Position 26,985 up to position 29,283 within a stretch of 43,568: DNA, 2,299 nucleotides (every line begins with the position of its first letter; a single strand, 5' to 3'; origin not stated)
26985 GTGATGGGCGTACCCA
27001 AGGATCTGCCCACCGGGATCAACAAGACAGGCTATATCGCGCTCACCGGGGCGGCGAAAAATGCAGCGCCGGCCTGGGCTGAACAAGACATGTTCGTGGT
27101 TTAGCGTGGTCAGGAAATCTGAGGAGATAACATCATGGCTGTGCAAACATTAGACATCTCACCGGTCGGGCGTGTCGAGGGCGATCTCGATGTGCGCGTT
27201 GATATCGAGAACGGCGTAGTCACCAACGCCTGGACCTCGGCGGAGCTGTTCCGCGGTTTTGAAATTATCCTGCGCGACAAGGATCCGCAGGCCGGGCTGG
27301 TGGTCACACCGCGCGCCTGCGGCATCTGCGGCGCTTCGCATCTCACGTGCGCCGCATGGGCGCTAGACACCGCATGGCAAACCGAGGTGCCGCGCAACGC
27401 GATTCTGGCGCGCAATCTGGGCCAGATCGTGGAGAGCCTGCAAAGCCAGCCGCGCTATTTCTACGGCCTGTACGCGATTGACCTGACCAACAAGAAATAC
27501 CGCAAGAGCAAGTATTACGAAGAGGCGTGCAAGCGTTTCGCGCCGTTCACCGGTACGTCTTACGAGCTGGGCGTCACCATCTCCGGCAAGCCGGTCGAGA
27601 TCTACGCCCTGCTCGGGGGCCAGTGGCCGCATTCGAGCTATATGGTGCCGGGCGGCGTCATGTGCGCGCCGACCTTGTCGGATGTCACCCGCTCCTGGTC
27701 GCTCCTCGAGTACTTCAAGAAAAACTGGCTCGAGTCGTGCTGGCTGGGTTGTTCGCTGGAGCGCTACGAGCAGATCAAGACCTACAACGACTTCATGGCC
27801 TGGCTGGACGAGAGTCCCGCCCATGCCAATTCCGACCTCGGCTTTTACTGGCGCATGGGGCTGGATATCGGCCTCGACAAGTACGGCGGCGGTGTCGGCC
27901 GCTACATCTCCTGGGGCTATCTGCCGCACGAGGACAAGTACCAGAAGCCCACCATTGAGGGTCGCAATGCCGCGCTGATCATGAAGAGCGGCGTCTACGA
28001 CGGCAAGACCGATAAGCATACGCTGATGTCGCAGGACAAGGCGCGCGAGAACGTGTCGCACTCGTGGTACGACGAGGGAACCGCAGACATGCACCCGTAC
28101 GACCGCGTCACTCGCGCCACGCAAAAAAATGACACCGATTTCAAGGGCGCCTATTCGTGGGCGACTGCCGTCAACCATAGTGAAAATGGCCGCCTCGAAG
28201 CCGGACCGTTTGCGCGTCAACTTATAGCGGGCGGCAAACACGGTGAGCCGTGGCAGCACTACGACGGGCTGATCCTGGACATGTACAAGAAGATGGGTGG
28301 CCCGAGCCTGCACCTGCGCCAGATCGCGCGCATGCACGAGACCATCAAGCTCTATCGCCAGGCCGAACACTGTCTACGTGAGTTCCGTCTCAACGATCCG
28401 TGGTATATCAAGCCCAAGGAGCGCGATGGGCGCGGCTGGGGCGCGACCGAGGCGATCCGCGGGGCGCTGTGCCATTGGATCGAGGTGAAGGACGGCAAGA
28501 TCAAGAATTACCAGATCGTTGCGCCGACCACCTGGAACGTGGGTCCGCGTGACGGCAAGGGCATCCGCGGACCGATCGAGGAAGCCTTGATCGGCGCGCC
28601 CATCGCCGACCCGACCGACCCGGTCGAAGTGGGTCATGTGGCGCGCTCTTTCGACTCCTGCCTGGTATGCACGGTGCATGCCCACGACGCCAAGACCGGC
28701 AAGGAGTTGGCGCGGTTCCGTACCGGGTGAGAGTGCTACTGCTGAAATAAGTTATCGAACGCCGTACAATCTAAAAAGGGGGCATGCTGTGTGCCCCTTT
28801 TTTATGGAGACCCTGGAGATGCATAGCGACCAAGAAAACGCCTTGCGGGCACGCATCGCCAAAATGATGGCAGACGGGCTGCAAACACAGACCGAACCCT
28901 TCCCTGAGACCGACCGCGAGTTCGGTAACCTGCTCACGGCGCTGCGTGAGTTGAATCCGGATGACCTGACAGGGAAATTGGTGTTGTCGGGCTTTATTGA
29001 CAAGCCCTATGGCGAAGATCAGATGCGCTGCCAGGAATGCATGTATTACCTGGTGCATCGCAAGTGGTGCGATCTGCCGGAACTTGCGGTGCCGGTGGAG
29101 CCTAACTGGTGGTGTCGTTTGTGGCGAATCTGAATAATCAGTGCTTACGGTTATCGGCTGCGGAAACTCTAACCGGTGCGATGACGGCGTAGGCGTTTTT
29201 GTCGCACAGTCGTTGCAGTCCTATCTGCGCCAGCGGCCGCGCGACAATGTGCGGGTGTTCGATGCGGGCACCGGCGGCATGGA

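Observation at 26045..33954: Cytoplasmic group-2a-like [NiFe] hydrogenase with no known electron-acceptor gene but a seven-gene uncharacterised accessory block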

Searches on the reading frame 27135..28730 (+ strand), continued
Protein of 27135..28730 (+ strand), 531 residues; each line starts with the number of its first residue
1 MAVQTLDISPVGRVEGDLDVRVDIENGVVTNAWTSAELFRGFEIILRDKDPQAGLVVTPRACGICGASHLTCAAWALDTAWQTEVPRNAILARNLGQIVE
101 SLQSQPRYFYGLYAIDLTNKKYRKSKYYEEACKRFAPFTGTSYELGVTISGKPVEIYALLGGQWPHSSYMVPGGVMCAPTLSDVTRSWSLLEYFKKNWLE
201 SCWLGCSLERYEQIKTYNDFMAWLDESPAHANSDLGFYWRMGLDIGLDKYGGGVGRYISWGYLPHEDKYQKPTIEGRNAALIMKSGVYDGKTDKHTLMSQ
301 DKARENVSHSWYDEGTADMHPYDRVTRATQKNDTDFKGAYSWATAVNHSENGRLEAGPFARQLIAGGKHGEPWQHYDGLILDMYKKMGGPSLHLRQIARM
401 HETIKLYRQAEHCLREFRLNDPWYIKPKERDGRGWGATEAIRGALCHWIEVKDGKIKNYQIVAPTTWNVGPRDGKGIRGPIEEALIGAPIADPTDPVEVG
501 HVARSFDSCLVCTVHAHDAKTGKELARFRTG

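Call 43: get_annotated_region(hit=H15, flank=12000)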
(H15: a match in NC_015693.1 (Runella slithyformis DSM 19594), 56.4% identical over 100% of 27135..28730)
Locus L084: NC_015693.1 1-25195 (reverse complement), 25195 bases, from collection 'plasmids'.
description: Runella slithyformis DSM 19594 plasmid pRUNSL01, complete sequence
organism: Runella slithyformis DSM 19594 (NCBI taxid 761193)
taxonomy: Bacteria; Bacteroidota; Cytophagia; Cytophagales; Spirosomataceae; Runella; Runella slithyformis; Runella slithyformis DSM 19594
host: -; source: fresh water lake; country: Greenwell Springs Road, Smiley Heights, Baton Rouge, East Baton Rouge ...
typing (MOB-suite, as given by PLSDB): non-mobilizable; replicon rep_cluster_1344
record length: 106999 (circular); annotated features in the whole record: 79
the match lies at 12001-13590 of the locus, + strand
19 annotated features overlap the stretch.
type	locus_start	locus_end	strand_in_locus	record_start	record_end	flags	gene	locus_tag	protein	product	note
CDS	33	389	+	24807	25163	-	-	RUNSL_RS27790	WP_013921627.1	DUF2149 domain-containing protein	-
CDS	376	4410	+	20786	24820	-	-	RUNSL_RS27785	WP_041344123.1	cobaltochelatase subunit CobN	-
CDS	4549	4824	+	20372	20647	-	-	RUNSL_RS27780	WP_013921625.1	HypC/HybG/HupF family hydrogenase formation chaperone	-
CDS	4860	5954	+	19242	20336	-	hypD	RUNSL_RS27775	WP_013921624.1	hydrogenase formation protein HypD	GO:0036211 - protein modification process [Evidence IEA]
CDS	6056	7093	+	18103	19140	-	hypE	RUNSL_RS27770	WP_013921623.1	hydrogenase expression/formation protein HypE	-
CDS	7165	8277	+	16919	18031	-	-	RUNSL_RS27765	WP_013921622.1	hypothetical protein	-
CDS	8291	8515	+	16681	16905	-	-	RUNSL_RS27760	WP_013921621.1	hypothetical protein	-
CDS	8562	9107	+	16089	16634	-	-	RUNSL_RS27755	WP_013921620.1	bifunctional nuclease family protein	-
CDS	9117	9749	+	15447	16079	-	-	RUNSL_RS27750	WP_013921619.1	TetR/AcrR family transcriptional regulator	GO:0006355 - regulation of DNA-templated transcription [Evidence IEA]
CDS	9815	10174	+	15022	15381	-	-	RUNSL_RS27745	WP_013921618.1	hypothetical protein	-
CDS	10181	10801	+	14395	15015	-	-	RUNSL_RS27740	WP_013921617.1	TetR/AcrR family transcriptional regulator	GO:0006355 - regulation of DNA-templated transcription [Evidence IEA]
CDS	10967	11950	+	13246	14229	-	-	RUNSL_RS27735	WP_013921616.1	hydrogenase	-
CDS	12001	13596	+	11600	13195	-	-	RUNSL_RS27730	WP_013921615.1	nickel-dependent hydrogenase large subunit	-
CDS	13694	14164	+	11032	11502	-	-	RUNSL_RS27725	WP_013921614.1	hydrogenase maturation protease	-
CDS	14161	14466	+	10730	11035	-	-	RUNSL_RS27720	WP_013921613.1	hypothetical protein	-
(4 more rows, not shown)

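Call 44: get_annotated_region(hit=H17, flank=12000)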
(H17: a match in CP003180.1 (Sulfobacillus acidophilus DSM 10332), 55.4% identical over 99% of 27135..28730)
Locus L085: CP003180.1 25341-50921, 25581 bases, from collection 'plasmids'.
description: Sulfobacillus acidophilus DSM 10332 plasmid, complete sequence
organism: Sulfobacillus acidophilus DSM 10332 (NCBI taxid 679936)
taxonomy: Bacteria; Bacillota; Clostridia; Eubacteriales; Clostridiales Family XVII. Incertae Sedis; Sulfobacillus; Sulfobacillus acidophilus; Sulfobacillus acidophilus DSM 10332
host: -; source: coal spoil heap; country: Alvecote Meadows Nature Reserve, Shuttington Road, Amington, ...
typing (MOB-suite, as given by PLSDB): non-mobilizable
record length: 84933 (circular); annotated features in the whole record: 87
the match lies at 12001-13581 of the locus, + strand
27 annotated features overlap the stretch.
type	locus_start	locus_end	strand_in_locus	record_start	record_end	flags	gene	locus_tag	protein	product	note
CDS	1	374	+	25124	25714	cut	-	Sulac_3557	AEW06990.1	transcriptional regulator, TetR family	-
CDS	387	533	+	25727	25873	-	-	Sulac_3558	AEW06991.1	hypothetical protein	-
CDS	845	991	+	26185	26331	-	-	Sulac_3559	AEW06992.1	hypothetical protein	-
CDS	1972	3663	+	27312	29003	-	-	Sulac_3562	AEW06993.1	sulfite reductase (NADPH) beta subunit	-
CDS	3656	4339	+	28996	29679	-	-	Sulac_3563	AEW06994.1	phosphoadenylylsulfate reductase (thioredoxin)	-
CDS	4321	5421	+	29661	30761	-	-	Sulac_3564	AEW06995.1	Sulfate adenylyltransferase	-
CDS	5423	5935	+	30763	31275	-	-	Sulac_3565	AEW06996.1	siroheme synthase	-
CDS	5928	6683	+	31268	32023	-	-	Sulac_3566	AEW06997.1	uroporphyrin-III C-methyltransferase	-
CDS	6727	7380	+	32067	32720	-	-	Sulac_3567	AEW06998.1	3-Cys thioredoxin peroxidase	-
CDS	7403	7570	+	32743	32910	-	-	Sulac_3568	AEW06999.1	hypothetical protein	-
CDS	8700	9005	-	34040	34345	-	-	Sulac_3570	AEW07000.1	hypothetical protein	-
CDS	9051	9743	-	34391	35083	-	-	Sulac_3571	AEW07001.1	hydrogenase accessory protein HypB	-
CDS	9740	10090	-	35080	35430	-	-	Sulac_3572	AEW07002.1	hydrogenase nickel incorporation protein hypA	-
CDS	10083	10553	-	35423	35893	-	-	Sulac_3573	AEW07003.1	hypothetical protein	-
CDS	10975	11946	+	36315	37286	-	-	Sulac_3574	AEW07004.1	hydrogenase (NiFe) small subunit HydA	-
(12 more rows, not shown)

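Call 53: search_protein_families(library=pfam, proteins=[L082:12182-12499:+, L013:12111-12440:+, L047:12135-12452:+, L028:12028-12357:+, L004:12056-12382:+, L079:12052-12372:+], max_evalue=10)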
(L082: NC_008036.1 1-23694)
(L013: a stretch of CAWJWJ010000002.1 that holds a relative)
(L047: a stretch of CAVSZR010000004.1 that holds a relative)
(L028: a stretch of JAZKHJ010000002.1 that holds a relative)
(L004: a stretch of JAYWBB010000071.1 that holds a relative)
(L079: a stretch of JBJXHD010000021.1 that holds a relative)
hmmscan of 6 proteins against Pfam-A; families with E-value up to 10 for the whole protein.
L082:12182-12499:+ (105 aa): 1 family
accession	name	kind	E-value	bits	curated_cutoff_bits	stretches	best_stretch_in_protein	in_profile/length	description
PF20184.3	DUF6547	-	0.18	12.6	27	1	21-55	27-61/117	Family of unknown function (DUF6547)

L013:12111-12440:+ (109 aa): 0 families

L047:12135-12452:+ (105 aa): 0 families

L028:12028-12357:+ (109 aa): 0 families

L004:12056-12382:+ (108 aa): 1 family
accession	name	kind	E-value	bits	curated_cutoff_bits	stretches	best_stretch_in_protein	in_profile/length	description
PF21421.2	ATR1_WY-dom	-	0.16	12.7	27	1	16-49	44-74/101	Avirulence protein ATR1, WY-domain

L079:12052-12372:+ (106 aa): 0 families

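Call 57: find_related_loci(query=A3, collection=metagenome_contigs, flank=10000)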
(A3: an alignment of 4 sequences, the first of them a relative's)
Query A3 (542 aa) in metagenome_contigs; peptide patterns used: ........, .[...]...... (x = any residue, [..] = any of these).
600 stretches matched a pattern (row limit reached: there are more); 314 encode a relative of the query (tblastn E <= 1e-3); the best 80 are kept; 80 distinct loci.
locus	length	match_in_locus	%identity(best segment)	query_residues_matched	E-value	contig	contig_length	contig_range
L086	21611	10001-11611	80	1-538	0e+0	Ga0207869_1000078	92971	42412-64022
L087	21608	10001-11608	79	3-538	0e+0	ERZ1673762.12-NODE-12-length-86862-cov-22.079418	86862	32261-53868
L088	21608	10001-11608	79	3-538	0e+0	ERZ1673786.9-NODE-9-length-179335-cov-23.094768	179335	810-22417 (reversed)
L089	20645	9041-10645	77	3-538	0e+0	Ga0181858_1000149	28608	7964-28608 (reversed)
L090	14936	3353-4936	75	10-538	0e+0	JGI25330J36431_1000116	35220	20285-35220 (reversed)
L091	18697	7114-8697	75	10-538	0e+0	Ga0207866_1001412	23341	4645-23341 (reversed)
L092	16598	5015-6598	76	10-538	0e+0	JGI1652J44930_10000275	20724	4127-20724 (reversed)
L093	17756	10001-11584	73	12-539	0e+0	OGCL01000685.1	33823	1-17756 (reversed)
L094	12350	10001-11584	73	12-539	0e+0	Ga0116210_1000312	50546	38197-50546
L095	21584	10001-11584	73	12-539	0e+0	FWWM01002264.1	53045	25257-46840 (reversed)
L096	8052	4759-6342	73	12-539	0e+0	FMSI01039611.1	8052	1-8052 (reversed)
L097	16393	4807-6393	71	12-540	0e+0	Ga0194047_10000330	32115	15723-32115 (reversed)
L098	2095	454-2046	72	11-541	0e+0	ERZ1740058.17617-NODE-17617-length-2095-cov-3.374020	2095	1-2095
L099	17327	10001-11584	72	12-539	0e+0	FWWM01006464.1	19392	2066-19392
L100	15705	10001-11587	73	12-540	0e+0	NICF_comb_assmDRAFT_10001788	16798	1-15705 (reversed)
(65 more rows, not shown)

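Call 67: search_protein_families(library=pfam, proteins=[L081:14447-14704:+, L083:15732-16109:+, L085:14071-14568:+, L084:14531-16039:+, L084:7165-8277:+], max_evalue=1)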
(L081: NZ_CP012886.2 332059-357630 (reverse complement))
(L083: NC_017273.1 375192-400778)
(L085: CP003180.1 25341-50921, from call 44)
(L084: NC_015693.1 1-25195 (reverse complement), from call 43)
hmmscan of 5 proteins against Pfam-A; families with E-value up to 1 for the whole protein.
L081:14447-14704:+ (85 aa): 1 family
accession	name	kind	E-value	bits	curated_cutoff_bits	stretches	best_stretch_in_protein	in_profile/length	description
PF16822.11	ALGX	-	0.055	13.6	26.5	1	8-78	58-133/268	SGNH hydrolase-like domain, acetyltransferase AlgX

L083:15732-16109:+ (125 aa): 0 families

L085:14071-14568:+ (165 aa): 1 family
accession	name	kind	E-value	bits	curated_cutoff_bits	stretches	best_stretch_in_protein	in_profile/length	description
PF09475.16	Dot_icm_IcmQ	-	0.072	13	25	1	113-153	60-100/179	Dot/Icm secretion system protein (dot_icm_IcmQ)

L084:14531-16039:+ (502 aa): 11 families
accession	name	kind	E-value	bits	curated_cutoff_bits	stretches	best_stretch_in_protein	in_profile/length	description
PF00515.34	TPR_1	-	0.00018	21.6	27.8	2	414-429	15-30/34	Tetratricopeptide repeat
PF13181.12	TPR_8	-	0.00085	19.7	25.7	0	77-92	5-20/34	Tetratricopeptide repeat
PF13424.12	TPR_12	-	0.00086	19.9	30.1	1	413-431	58-76/77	Tetratricopeptide repeat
PF07719.23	TPR_2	-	0.0013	19.2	27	0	414-428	15-29/34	Tetratricopeptide repeat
PF14938.12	SNAP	-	0.0036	17.3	25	1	246-341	61-150/282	Soluble NSF attachment protein, SNAP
PF13176.12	TPR_7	-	0.0041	17.6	27.9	0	78-93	4-19/36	Tetratricopeptide repeat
PF13374.12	TPR_10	-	0.0068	16.8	27.5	0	414-430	16-32/42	Tetratricopeptide repeat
PF00903.31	Glyoxalase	-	0.087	13.7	20.6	1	413-436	9-32/121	Glyoxalase/Bleomycin resistance protein/Dioxygenase superfamily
PF18271.8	GH131_N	-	0.11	12.6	23.1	1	114-175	149-209/255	Glycoside hydrolase 131 catalytic N-terminal domain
PF09965.14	DUF2199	-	0.16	12.4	25.7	0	367-408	69-109/146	Uncharacterized protein conserved in bacteria (DUF2199)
PF04212.24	MIT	-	0.22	12.1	30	0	415-428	19-32/66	MIT (microtubule interacting and transport) domain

L084:7165-8277:+ (370 aa): 2 families
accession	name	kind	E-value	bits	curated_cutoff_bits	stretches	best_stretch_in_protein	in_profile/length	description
PF01436.27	NHL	-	5.9e-20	70.7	20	3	93-118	1-27/28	NHL repeat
PF04263.21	TPK_catalytic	-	0.0051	17.2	30.7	1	37-79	4-39/113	Thiamin pyrophosphokinase, catalytic domain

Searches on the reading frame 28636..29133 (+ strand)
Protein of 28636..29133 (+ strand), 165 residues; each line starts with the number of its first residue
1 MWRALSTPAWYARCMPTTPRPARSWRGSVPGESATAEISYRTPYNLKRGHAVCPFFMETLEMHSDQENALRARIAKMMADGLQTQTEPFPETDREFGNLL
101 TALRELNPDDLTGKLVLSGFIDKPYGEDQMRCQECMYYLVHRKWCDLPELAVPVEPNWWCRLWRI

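Call 15: search_solved_structures(query=window:28636-29133:+, max_evalue=10, show_alignments=3)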
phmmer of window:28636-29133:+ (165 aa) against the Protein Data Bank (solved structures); distinct sequences matched with E-value up to 10: 1.
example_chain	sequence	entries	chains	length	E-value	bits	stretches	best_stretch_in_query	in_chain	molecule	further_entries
6vfo_A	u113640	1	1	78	2.3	11.2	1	126-162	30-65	E3 ubiquitin-protein ligase UHRF1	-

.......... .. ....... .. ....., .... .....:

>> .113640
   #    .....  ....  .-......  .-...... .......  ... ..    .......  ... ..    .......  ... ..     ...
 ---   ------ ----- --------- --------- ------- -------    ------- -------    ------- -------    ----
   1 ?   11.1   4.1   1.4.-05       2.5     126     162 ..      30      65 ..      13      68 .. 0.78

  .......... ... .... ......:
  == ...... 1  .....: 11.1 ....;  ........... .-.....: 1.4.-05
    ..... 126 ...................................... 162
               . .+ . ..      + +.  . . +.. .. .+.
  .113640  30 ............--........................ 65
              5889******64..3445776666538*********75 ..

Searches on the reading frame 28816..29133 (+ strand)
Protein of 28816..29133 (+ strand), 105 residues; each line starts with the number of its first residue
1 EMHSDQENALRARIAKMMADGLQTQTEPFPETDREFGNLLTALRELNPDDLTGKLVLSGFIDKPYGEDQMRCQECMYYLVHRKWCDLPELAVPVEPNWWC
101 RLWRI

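Call 4: search_protein_families(library=pfam, proteins=[window:28816-29133:+], max_evalue=0.01)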
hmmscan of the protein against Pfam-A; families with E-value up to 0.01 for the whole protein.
window:28816-29133:+ (105 aa): 0 families

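Call 5: search_protein_families(library=ncbifam, proteins=[window:28816-29133:+], max_evalue=0.01)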
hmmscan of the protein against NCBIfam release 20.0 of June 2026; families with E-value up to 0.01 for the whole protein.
window:28816-29133:+ (105 aa): 0 families

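Call 32: find_homologous_proteins(query=window:28819-29133:+, max_evalue=0.001)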
Query window:28819-29133:+ (104 aa): 1195 proteins with E <= 0.001 among 1203 candidates; the best 120 are listed.
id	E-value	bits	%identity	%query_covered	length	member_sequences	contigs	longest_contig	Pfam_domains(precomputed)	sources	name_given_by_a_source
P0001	2.1e-68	245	100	100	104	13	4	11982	-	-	-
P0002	5.7e-59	215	86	100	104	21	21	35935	-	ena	-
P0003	2.3e-58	213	87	100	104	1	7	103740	-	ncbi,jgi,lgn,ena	jgi:hypothetical protein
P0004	2.9e-58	212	87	100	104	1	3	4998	-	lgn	-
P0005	5.0e-58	212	86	100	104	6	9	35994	-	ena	-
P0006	7.6e-58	211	85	100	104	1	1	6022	-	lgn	-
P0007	1.4e-57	210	85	100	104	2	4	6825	-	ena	-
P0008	1.7e-57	210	86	100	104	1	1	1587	-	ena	-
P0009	2.4e-57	209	88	100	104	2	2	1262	-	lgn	-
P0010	3.9e-57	209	85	100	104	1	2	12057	-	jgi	jgi:hypothetical protein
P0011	5.4e-57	208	84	100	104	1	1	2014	-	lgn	-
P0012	7.9e-57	208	86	100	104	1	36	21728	-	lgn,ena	-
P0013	1.8e-56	207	85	100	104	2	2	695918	-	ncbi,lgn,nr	ncbi:MAG: hypothetical protein KF778_06450 [Rhodocyclaceae bacterium]|nr:hypothetical protein [Rhodo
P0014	3.0e-56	206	85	100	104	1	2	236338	-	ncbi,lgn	-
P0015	4.0e-56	206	84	100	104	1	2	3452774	-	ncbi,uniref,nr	ncbi:hypothetical protein TPL01_20360 [Sulfuriferula plumbiphila]|uniref:Uncharacterized protein n=1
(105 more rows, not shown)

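Call 45: predict_structure(alignment_id=A1)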
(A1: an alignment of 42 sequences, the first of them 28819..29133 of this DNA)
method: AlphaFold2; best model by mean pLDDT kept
length: 104 residues; sequences in the alignment: 42
mean_pLDDT: 65.3   pTM: 0.58
mean pLDDT of the five models: 65.3, 63.2, 61.2, 60.9, 58.9
residues with pLDDT >= 90: 0; 70-90: 46; 50-70: 43; < 50: 15
segments of 3 or more residues with pLDDT < 50: 75-82, 102-104
pLDDT, mean of each block of 10 residues (from residue 1): 67 79 70 76 82 77 57 46 53 55 45
secondary structure, 60 per line:
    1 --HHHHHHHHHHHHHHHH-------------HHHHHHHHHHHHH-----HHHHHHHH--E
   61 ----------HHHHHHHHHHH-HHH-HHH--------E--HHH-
elements in order: H3-18 H32-44 H50-57 H71-81

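Call 52: search_solved_structures(query=A1, max_evalue=10, show_alignments=4)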
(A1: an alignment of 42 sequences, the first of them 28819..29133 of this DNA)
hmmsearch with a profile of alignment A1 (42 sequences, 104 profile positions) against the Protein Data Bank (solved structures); distinct sequences matched with E-value up to 10: 3.
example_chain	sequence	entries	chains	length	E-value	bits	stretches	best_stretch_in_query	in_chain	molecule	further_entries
4rha_A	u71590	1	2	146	1.8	12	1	28-80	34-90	Outer membrane protein A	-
4erh_A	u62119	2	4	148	1.9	11.9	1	28-80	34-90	Outer membrane protein A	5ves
3zvz_B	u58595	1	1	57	4.8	10.6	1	66-100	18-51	E3 UBIQUITIN-PROTEIN LIGASE UHRF1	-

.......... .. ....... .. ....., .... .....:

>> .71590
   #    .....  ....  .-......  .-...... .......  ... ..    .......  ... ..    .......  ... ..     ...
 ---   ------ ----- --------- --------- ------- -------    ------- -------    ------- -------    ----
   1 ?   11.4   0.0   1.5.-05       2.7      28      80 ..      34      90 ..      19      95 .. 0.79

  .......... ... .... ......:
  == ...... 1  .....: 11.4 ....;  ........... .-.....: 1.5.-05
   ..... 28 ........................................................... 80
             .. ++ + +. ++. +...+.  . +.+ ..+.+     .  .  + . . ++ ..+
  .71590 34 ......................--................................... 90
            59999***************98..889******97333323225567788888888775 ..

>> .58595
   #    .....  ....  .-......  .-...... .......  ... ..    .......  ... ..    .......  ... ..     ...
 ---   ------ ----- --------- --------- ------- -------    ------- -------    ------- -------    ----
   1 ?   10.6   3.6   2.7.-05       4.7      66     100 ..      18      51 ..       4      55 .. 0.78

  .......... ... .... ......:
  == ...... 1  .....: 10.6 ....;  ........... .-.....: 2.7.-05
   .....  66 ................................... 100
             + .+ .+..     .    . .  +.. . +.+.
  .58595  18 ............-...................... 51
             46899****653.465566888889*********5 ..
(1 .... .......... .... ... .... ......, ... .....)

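Call 53: search_protein_families(library=pfam, proteins=[window:28819-29133:+], max_evalue=10)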
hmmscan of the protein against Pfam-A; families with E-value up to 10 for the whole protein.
window:28819-29133:+ (104 aa): 1 family
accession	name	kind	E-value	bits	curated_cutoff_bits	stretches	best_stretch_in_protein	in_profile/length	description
PF23757.1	TPR_HPS5_insect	-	0.045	14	27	1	42-99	47-105/184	Insect HPS5 TPR domain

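Call 58: fold_search(model_id=the predicted structure, library=pdb)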
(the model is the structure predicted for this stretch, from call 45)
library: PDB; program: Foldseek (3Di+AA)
matches with E <= 10: 4; with E <= 0.001: 0
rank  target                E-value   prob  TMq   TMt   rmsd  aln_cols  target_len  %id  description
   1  3esl_B                5.5e+00  0.02  0.17  0.10  12.2        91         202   15  Crystal structure of the conserved N-terminal domain of the mitotic checkpoint component BUB1 (released 2009-02-17)
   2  7u05_E                7.1e+00  0.01  0.19  0.11  17.6       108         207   14  Structure of the yeast TRAPPII-Rab11/Ypt32 complex in the closed/closed state (composite structure) (released 2022-04-27)
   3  9io5_B                8.0e+00  0.01  0.20  0.05  12.7        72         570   15  Cryo-EM structure of G1-ATPase dimer from Mycoplasma mobile gliding machinery (released 2025-03-12)
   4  8d00                  8.5e+00  0.04  0.29  0.13   9.3        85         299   16  Structure of the Arabidopsis thaliana SPIRAL2 TOG domain (released 2023-11-29)
